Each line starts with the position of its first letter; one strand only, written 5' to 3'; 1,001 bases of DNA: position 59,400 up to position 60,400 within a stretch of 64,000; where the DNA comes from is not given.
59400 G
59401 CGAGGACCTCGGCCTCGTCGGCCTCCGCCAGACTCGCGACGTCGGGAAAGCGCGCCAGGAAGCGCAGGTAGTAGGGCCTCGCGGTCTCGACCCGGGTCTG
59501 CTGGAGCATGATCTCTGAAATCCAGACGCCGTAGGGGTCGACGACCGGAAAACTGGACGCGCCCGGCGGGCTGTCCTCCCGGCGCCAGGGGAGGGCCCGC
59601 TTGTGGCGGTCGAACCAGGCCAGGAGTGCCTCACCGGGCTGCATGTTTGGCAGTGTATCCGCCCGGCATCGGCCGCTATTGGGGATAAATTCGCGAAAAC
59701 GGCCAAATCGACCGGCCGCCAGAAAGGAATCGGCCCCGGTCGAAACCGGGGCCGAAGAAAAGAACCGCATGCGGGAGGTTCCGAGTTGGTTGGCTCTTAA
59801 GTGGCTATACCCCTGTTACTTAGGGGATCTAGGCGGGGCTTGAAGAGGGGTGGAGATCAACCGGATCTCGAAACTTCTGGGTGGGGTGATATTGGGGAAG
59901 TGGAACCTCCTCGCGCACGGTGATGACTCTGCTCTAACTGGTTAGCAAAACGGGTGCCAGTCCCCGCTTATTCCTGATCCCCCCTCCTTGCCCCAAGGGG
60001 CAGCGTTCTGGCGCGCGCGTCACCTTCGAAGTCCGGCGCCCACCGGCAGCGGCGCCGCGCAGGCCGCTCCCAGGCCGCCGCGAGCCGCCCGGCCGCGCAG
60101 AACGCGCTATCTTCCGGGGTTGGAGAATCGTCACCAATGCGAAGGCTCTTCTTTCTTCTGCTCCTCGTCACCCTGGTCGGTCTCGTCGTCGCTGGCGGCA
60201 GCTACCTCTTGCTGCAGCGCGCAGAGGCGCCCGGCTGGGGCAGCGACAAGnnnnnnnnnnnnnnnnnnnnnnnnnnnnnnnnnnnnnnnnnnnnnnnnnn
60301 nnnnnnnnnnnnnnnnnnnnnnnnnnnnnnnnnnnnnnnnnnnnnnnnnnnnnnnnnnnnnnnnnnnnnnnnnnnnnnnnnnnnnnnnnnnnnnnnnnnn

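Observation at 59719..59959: Canonical sigma-54 promoter driving a ~210-nt, ORF-free, C-rich, terminator-bounded RNA upstream of mutY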

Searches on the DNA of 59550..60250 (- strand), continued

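Call 22: search_with_rna_model(model_id=R1, sources=[window, L081, L082, L083, L086, L088, L090, L091, L094, L095, L098, L101, L103, L108, L110, L112, L113, L114, L115, L116, L118, L122, L123, L124, L125, L127, L131, L132, L133, L134, L138, L139, L142, L144, L145, L146, L147, L148, L149, L150, L151, L152, L156, L159, L161, L162, L163, L166, L169, L170, L171, L177, L178, L007, L180, L181, L182, L183, L184, L185, L186, L187, L188, L189, L190, L191, L192, L193, L194, L195, L196, L197, L198, L199, L200, L002, L024, L033, L059, L019, L026, L041], max_evalue=0.001, make_alignment=true)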
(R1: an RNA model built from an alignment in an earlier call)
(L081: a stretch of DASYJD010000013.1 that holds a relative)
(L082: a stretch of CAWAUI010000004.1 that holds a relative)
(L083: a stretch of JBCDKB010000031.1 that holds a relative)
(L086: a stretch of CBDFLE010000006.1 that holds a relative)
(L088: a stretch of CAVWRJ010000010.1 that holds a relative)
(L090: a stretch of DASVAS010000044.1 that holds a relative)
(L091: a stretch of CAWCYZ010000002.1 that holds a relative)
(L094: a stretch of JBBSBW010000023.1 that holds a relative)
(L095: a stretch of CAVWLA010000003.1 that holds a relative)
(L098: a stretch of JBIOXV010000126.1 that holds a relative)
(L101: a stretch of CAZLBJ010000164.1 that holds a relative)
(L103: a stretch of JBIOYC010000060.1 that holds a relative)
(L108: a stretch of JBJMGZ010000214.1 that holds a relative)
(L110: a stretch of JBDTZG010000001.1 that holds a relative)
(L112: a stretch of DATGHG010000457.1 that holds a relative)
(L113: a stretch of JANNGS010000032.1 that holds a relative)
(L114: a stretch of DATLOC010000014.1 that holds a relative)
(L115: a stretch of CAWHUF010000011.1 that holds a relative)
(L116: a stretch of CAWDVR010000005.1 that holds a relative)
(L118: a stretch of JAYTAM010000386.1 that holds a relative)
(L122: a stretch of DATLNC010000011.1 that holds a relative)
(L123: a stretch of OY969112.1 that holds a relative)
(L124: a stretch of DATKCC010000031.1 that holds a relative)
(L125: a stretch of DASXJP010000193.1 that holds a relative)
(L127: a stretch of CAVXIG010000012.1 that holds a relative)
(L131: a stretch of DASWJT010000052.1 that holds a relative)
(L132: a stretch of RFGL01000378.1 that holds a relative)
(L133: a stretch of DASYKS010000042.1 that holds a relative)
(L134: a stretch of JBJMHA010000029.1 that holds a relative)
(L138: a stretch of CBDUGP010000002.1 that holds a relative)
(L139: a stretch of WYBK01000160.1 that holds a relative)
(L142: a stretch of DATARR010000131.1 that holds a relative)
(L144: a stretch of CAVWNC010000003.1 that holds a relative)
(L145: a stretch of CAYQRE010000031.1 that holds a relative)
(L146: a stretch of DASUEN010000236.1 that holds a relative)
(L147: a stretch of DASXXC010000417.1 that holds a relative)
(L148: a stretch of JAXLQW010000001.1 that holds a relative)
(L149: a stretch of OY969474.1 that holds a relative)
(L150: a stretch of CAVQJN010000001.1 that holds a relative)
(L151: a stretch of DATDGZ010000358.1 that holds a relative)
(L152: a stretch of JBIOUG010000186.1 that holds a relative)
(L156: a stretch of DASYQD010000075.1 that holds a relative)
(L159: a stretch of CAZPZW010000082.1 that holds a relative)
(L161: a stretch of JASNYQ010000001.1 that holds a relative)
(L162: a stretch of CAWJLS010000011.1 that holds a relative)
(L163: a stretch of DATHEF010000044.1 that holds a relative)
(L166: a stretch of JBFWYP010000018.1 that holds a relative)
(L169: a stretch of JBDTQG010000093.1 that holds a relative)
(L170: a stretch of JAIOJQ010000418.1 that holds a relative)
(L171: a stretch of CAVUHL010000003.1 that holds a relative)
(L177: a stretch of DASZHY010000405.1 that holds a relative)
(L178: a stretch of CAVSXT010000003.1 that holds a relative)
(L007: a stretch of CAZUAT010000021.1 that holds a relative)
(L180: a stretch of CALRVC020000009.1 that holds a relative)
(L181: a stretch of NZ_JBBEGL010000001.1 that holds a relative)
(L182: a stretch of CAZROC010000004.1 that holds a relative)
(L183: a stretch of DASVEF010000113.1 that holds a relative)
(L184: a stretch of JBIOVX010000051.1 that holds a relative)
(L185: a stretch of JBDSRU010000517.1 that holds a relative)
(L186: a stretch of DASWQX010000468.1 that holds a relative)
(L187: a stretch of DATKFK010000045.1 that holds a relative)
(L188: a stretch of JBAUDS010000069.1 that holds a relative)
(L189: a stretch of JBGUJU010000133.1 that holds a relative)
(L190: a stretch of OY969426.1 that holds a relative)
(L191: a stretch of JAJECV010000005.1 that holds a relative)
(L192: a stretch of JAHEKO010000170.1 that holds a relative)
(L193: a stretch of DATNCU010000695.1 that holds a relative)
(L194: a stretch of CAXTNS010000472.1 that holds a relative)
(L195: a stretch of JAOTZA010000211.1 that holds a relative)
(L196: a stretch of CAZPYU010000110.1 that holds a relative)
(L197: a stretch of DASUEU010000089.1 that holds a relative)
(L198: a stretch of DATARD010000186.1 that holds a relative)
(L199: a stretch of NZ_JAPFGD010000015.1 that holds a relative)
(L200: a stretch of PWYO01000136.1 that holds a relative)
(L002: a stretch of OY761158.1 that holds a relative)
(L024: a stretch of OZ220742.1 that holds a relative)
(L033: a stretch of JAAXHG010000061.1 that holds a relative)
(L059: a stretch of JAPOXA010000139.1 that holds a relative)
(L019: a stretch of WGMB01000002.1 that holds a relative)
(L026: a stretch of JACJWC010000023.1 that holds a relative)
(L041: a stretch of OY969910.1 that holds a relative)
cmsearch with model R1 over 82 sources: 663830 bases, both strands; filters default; matches with E-value up to 0.001: 98.
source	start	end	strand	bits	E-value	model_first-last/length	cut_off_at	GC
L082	4574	4736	-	132.6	9.5e-28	1-163/163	no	0.57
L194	3235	3397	+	120.7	4.7e-25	1-163/163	no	0.54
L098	1907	2065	+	120.4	5.3e-25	1-163/163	no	0.55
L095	4227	4390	+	119.5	8.6e-25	1-163/163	no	0.57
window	59761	59927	-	116.7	3.6e-24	1-163/163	no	0.56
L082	4952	5122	-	116.1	5e-24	1-163/163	no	0.58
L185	533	699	+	115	8.8e-24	1-163/163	no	0.56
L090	5797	5957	-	114.8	9.7e-24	1-163/163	no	0.57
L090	6126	6291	-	114.2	1.3e-23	1-163/163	no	0.56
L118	1765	1931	-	113.7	1.7e-23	1-163/163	no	0.54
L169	5663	5829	-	113.5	1.9e-23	1-163/163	no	0.57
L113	843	1011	+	113.4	2e-23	1-163/163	no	0.56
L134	3180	3342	+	113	2.5e-23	1-163/163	no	0.55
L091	113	277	+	112.4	3.4e-23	1-163/163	no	0.54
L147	3822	3983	+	112.2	3.9e-23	1-163/163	no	0.56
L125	125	286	+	108.8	2.2e-22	1-163/163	no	0.56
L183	5925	6088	+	107.9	3.4e-22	1-163/163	no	0.54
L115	2070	2232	+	107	5.6e-22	1-163/163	no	0.58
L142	539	699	-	106.3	7.9e-22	1-163/163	no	0.57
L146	3411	3573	+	104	2.7e-21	1-163/163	no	0.57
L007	2685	2851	+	103.1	4.3e-21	1-163/163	no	0.63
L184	31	193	-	101.5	9.8e-21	1-163/163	no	0.56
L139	6522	6684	-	101.2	1.1e-20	1-163/163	no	0.58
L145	334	497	+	100.5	1.6e-20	1-163/163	no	0.54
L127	5651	5815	+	100.3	1.8e-20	1-163/163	no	0.53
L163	1841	2005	+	99.4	2.9e-20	1-163/163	no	0.54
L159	7034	7198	-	99.3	3e-20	1-163/163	no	0.54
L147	3527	3689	+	97.6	7.3e-20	1-163/163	no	0.57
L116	5863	6021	-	97.2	9.2e-20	1-163/163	no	0.56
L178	2479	2641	+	96.4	1.4e-19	1-163/163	no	0.56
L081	385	545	-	95.9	1.8e-19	1-163/163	no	0.55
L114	6590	6753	+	95.8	1.9e-19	1-163/163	no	0.54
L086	2696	2862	-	95.6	2e-19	1-163/163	no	0.54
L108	3589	3751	+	95.4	2.2e-19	1-163/163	no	0.52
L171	5783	5942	+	95.1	2.7e-19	1-163/163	no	0.57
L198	7467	7627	+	95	2.8e-19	1-163/163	no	0.57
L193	1971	2135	+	94.9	2.9e-19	1-163/163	no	0.52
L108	3363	3522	+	94.8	3.1e-19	1-163/163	no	0.57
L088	5904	6068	+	94.4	3.8e-19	1-163/163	no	0.52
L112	841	1003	+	93.4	6.5e-19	1-163/163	no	0.58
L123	6990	7156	+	92.9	8.3e-19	1-163/163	no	0.55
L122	733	894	-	92.6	1e-18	1-163/163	no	0.52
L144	6410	6571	+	91.3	1.9e-18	1-163/163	no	0.6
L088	5626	5785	+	90.6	2.8e-18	1-163/163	no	0.57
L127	5290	5450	+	90.2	3.3e-18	1-163/163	no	0.55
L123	6729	6888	+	90.2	3.5e-18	1-163/163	no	0.52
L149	4655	4816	-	90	3.8e-18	1-163/163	no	0.55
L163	1492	1652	+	89.6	4.6e-18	1-163/163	no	0.55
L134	2883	3044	+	88.8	7.1e-18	1-163/163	no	0.57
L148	616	781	-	88.7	7.3e-18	1-163/163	no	0.57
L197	7101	7258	-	88.2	9.5e-18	1-163/163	no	0.58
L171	5540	5699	+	86.4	2.5e-17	1-163/163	no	0.54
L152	6001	6165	-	86.3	2.6e-17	1-163/163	no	0.53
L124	4563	4729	-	86.2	2.7e-17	1-163/163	no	0.6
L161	394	562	+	85.8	3.3e-17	1-163/163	no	0.6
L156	3954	4115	-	85.3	4.4e-17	1-163/163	no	0.52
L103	774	929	-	85.2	4.5e-17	1-163/163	no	0.6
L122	974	1134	-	84.7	5.8e-17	1-163/163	no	0.57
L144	6667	6831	+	84.3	7.1e-17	1-163/163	no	0.55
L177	5901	6059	-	83.6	1e-16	1-163/163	no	0.62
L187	4589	4752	+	83.4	1.2e-16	1-163/163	no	0.54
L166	5855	6020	+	81.1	3.8e-16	1-163/163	no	0.54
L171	6071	6229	+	81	4.1e-16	1-163/163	no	0.52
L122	1229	1388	-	80.7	4.6e-16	1-163/163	no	0.55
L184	285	452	-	80.1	6.2e-16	1-163/163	no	0.58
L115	1671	1838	+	79.3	9.6e-16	1-163/163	no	0.55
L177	5622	5785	-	76.6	4e-15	1-163/163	no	0.56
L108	3023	3183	+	76.3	4.6e-15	1-163/163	no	0.55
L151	6768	6934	+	75.7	6.2e-15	1-163/163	no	0.55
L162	1423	1588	+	74.4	1.2e-14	1-163/163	no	0.56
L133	1707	1870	-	73.1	2.4e-14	1-163/163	no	0.55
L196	4991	5157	-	73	2.5e-14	1-163/163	no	0.6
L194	2827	2996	+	71.5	5.5e-14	1-163/163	no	0.55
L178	2102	2259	+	71.4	5.7e-14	1-163/163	no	0.59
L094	7297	7459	+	70.6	9e-14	1-163/163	no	0.54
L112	498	655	+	70.2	1.1e-13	1-163/163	no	0.6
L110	7104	7266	-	70.2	1.1e-13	1-163/163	no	0.55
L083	6529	6687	+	70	1.2e-13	1-163/163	no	0.57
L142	921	1086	-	68.4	2.8e-13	1-163/163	no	0.57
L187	4305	4463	+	68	3.3e-13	1-163/163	no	0.58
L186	2041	2183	+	67.4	4.7e-13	1-146/163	3'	0.54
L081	649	814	-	67.3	4.9e-13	1-163/163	no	0.56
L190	5623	5782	-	66.4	7.7e-13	1-163/163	no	0.57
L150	4485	4650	+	66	9.4e-13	1-163/163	no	0.53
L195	2240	2396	-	64.9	1.7e-12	1-163/163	no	0.54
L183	5631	5783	+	64.2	2.4e-12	1-163/163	no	0.52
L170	668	833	-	63.7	3.1e-12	1-163/163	no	0.6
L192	690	850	-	63.3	3.8e-12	1-163/163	no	0.48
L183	6172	6326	+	62.4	6.1e-12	1-163/163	no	0.55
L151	6382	6535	+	61.7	8.7e-12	1-163/163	no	0.58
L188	2631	2796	+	58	6.1e-11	1-163/163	no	0.57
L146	3074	3242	+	53.6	5.8e-10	1-163/163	no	0.56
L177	5338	5499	-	49.7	4.5e-09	1-163/163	no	0.6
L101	6053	6213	+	44.3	7.3e-08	1-163/163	no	0.58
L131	2829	2988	-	40.1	6.6e-07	1-163/163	no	0.61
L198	7146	7304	+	39.2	1e-06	1-163/163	no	0.57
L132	2896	3053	+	39.1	1.1e-06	1-163/163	no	0.54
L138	624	767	+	26.3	0.00084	17-151/163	no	0.44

Alignment A3: 98 matches aligned to the model, 223 columns, each read 5' to 3' on its own strand. Consensus structure (alignment columns), stored with it:
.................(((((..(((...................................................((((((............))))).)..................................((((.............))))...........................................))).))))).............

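Call 40: search_with_rna_model(model_id=R1, sources=[L201, L202, L203, L204, L205, L206, L207, L208, L209, L210, L211, L212, L213, L214, L215, L216, L217, L218, L219, L220, L221, L222, L223, L224, L225, L226, L227, L228, L229, L230, L231, L232, L233, L234, L235, L236, L237, L238, L239, L240, L241, L242, L243, L244, L245, L246, L247, L248, L249, L250, L251, L252, L253, L254, L255, L256, L257, L258, L259, L260, L261, L262, L263, L264, L265, L266, L267, L268, L269, L270, L271, L272, L273, L274, L275, L276, L277, L278, L279, L280, L281, L282, L283, L284, L285, L286, L287, L288, L289, L290, L291, L292], max_evalue=0.001, make_alignment=true)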
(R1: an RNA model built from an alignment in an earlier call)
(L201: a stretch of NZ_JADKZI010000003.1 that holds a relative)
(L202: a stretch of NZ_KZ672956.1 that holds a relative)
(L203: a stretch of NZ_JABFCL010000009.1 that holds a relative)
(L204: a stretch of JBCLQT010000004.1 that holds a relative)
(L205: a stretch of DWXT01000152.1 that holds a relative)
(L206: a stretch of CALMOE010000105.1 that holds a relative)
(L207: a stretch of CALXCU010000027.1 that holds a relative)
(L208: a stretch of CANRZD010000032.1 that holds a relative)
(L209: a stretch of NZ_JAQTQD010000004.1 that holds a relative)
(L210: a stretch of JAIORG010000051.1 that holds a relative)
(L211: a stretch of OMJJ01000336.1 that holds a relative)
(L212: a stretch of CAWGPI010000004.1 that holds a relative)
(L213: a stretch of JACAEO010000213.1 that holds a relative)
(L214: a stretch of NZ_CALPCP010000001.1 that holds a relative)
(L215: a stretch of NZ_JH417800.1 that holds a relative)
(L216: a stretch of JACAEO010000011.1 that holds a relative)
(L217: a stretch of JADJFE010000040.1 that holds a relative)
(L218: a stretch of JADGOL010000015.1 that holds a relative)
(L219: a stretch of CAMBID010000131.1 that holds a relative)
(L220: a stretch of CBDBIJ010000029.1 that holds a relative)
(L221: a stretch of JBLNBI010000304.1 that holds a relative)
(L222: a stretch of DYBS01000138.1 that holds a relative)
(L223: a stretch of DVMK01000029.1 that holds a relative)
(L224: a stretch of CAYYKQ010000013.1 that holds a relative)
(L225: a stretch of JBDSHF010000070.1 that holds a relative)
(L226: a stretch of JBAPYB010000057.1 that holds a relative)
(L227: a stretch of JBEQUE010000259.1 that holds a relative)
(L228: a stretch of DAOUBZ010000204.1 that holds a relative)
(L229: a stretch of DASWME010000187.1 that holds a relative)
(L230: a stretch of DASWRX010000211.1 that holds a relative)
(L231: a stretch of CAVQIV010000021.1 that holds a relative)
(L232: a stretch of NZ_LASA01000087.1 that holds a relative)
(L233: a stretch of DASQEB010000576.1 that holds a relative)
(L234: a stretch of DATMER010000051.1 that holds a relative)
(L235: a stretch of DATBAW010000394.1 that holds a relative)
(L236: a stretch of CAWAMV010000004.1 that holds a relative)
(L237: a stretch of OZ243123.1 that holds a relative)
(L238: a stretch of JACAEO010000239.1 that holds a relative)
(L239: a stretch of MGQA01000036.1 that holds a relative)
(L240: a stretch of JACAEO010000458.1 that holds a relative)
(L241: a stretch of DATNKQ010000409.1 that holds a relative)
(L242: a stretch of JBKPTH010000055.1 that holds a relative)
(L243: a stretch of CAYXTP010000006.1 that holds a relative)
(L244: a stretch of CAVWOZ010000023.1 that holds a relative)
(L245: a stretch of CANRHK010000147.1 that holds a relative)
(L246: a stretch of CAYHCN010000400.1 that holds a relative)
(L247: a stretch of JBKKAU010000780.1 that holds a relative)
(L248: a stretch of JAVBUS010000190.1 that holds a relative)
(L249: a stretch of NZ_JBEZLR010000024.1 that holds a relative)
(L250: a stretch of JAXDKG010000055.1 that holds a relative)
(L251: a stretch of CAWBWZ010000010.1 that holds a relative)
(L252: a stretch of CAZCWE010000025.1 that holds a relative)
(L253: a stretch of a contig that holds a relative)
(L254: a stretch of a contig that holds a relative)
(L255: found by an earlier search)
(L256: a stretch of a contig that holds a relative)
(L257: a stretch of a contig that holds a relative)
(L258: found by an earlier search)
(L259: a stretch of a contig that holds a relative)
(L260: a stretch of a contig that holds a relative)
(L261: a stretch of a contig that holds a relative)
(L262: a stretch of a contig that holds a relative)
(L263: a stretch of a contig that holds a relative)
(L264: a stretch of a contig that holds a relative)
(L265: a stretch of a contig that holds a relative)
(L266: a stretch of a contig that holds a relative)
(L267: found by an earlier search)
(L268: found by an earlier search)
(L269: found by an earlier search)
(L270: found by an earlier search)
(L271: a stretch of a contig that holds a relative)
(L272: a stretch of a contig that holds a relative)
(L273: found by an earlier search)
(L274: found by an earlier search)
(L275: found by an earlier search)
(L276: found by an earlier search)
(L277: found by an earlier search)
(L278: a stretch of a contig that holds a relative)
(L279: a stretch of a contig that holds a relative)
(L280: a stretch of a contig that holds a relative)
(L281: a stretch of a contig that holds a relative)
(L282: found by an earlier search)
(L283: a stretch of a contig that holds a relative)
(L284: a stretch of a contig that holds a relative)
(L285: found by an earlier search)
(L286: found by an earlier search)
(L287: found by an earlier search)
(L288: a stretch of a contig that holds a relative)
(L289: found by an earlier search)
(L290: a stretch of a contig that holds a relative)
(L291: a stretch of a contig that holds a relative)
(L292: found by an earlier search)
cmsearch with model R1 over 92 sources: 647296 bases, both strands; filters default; matches with E-value up to 0.001: 78.
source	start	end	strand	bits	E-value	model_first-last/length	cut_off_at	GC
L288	5947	6111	+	117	3e-24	1-163/163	no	0.56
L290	3944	4108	-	112.9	2.6e-23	1-163/163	no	0.56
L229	4300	4460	-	112.7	2.9e-23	1-163/163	no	0.56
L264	583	744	+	111.6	5.1e-23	1-163/163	no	0.56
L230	1555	1718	-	110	1.1e-22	1-163/163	no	0.56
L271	2406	2569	+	109.4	1.5e-22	1-163/163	no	0.54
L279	2786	2948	+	108.3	2.7e-22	1-163/163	no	0.55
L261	3131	3292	+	107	5.5e-22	1-163/163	no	0.56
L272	3408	3571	+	106.8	5.9e-22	1-163/163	no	0.57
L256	4775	4936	-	105.5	1.2e-21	1-163/163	no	0.55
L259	439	606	+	105.4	1.3e-21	1-163/163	no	0.55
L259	777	936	+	102.5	5.5e-21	1-163/163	no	0.56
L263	2175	2337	-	101.9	7.6e-21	1-163/163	no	0.55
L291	140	303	-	101.5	9.5e-21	1-163/163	no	0.59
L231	3652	3813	-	101.2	1.1e-20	1-163/163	no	0.56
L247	1440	1601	+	100.9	1.3e-20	1-163/163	no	0.53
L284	6277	6441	+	100.7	1.4e-20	1-163/163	no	0.53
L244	396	558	+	99.3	2.9e-20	1-163/163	no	0.55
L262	6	169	+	98.9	3.6e-20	1-163/163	no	0.56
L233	276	437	+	98.5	4.4e-20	1-163/163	no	0.54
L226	2579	2739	-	98.4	4.7e-20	1-163/163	no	0.56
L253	2297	2456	+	98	5.9e-20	1-163/163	no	0.52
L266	6272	6434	-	97.7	6.8e-20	1-163/163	no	0.55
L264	287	448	+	97.2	8.9e-20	1-163/163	no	0.56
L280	3033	3193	-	96.7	1.1e-19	1-163/163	no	0.57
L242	3736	3895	-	96.5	1.3e-19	1-163/163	no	0.57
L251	6035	6200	-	94.7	3.2e-19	1-163/163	no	0.53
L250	2779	2940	+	93.8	5e-19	1-163/163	no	0.51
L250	2509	2669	+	93.3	6.7e-19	1-163/163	no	0.57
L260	7487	7648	+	92.9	8e-19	1-163/163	no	0.51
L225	2156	2318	-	92.4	1.1e-18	1-163/163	no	0.54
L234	652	811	+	92.3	1.1e-18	1-163/163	no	0.52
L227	5871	6031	-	91.8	1.4e-18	1-163/163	no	0.55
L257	808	972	-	91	2.1e-18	1-163/163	no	0.56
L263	2520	2678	-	91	2.2e-18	1-163/163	no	0.55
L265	13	174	+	90.2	3.4e-18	1-163/163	no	0.56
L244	36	197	+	89.6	4.5e-18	1-163/163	no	0.54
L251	6354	6514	-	88.4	8.6e-18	1-163/163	no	0.54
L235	6024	6189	+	87.8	1.2e-17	1-163/163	no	0.55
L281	6184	6341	-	87.3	1.5e-17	1-163/163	no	0.56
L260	7241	7402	+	87.1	1.6e-17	1-163/163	no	0.57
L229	4700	4865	-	85.3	4.2e-17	1-163/163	no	0.55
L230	1813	1972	-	85.1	4.6e-17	1-163/163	no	0.56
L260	6996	7155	+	84.2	7.3e-17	1-163/163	no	0.54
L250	2268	2427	+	83.6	1e-16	1-163/163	no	0.53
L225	2416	2575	-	83.3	1.2e-16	1-163/163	no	0.56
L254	6564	6727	-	83.2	1.2e-16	1-163/163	no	0.59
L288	5559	5720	+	82.5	1.8e-16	1-163/163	no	0.55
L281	5924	6086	-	82.4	1.9e-16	1-163/163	no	0.58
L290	4340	4510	-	82.2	2.1e-16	1-163/163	no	0.56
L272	3137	3293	+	82.2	2.1e-16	1-163/163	no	0.55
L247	1188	1349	+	82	2.4e-16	1-163/163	no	0.58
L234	414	574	+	81.7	2.7e-16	1-163/163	no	0.55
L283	2321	2483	-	81.4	3.1e-16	1-163/163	no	0.59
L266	6525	6692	-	80.8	4.3e-16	1-163/163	no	0.57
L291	511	678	-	80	6.4e-16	1-163/163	no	0.59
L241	1207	1366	-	79.8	7.1e-16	1-163/163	no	0.52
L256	5144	5308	-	79.6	8.2e-16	1-163/163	no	0.55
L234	72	233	+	78.6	1.3e-15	1-163/163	no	0.55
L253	1681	1841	+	77.6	2.2e-15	1-163/163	no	0.55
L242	3985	4148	-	76.3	4.5e-15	1-163/163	no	0.58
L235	5571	5726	+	74.6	1.1e-14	1-163/163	no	0.6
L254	6314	6475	-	74.5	1.2e-14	1-163/163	no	0.53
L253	2050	2207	+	74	1.4e-14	1-163/163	no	0.56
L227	6463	6622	-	72.7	2.8e-14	1-163/163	no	0.53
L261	2758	2923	+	71.6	5.2e-14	1-163/163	no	0.57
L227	6109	6264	-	70.2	1.1e-13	1-163/163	no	0.56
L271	2126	2293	+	70.1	1.1e-13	1-163/163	no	0.58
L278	7506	7669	+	69.5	1.5e-13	1-163/163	no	0.55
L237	248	409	-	69.4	1.6e-13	1-163/163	no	0.52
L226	2827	2994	-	65.9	9.8e-13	1-163/163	no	0.57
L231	3905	4069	-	65.4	1.2e-12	1-163/163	no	0.59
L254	6810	6978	-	65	1.5e-12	1-163/163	no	0.56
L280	3307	3472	-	62.6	5.4e-12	1-163/163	no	0.57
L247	948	1104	+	62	7.6e-12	1-163/163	no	0.56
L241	1452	1628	-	57.3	8.4e-11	1-163/163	no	0.6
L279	2553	2703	+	41.7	2.7e-07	1-163/163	no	0.58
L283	2582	2643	-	33.6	1.9e-05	100-163/163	5'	0.58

Alignment A4: 78 matches aligned to the model, 247 columns, each read 5' to 3' on its own strand. Consensus structure (alignment columns), stored with it:
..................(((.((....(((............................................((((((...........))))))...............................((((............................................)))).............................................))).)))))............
